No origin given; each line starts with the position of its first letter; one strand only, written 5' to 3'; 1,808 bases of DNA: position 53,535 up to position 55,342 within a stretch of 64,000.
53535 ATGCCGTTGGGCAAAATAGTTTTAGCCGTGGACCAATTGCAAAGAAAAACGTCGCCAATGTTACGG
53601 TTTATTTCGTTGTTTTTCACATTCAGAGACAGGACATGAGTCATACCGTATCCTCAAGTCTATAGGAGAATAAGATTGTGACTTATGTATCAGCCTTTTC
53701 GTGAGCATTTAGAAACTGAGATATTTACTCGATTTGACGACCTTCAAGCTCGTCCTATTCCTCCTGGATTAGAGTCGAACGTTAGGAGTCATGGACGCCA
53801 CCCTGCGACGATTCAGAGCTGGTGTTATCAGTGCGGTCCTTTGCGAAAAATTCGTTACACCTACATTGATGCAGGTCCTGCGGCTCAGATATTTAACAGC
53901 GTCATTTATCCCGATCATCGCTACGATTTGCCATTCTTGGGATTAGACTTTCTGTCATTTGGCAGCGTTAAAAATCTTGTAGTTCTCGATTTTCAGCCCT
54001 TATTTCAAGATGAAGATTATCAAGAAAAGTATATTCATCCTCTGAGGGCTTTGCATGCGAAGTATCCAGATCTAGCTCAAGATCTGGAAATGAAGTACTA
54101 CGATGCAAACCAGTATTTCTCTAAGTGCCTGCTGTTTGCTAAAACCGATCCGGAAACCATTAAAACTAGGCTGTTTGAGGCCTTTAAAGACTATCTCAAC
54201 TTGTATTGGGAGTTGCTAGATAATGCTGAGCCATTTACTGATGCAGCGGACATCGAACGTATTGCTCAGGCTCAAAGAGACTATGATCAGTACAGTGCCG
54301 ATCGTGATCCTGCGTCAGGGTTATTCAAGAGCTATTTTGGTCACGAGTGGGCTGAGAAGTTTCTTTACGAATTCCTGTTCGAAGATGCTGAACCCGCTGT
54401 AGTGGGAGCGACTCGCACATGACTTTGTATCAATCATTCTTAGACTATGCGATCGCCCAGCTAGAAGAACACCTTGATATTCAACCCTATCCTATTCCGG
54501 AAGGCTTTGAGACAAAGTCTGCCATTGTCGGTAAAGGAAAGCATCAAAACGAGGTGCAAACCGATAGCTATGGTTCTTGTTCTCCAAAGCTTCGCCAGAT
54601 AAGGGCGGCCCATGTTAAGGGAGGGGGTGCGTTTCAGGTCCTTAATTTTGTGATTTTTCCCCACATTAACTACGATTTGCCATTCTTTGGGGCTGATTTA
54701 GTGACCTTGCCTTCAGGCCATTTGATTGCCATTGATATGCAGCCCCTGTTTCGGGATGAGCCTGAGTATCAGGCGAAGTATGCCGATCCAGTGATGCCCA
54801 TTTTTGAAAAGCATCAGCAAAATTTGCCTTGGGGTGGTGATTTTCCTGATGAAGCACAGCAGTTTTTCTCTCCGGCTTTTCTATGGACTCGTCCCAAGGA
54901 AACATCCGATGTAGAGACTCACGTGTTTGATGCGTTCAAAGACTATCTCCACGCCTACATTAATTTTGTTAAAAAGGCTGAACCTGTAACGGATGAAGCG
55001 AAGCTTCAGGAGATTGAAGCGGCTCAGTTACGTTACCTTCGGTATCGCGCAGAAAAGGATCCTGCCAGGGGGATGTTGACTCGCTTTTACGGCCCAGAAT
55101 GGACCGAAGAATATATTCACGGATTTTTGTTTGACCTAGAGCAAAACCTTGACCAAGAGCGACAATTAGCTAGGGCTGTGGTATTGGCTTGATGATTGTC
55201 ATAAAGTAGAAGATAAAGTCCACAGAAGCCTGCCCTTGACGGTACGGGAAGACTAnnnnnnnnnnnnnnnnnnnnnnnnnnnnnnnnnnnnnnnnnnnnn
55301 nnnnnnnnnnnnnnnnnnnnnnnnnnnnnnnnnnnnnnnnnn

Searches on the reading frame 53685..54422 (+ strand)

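Call 28: search_protein_families(library=pfam, proteins=[window:53685-54422:+], max_evalue=0.00001)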
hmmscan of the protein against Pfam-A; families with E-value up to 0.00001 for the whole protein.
window:53685-54422:+ (245 aa): 1 family
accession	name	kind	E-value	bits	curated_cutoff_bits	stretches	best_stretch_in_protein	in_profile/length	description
PF05996.17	Fe_bilin_red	-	4.1e-75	252.8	31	1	16-233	10-228/228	Ferredoxin-dependent bilin reductase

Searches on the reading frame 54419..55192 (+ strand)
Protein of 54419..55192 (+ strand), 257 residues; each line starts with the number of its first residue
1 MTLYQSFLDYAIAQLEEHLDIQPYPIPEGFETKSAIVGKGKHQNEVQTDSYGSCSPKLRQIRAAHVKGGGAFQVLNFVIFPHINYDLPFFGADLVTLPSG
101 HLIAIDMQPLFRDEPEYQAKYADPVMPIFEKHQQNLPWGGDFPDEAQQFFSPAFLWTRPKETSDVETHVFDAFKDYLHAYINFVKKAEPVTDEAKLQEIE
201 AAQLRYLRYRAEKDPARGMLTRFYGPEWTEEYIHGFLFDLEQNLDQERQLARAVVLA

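Call 28: search_protein_families(library=pfam, proteins=[window:54419-55192:+], max_evalue=0.00001)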
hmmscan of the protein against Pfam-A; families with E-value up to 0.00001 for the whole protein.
window:54419-55192:+ (257 aa): 1 family
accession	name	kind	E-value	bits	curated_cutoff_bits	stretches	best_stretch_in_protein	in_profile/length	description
PF05996.17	Fe_bilin_red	-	8.5e-78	261.6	31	1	10-239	3-228/228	Ferredoxin-dependent bilin reductase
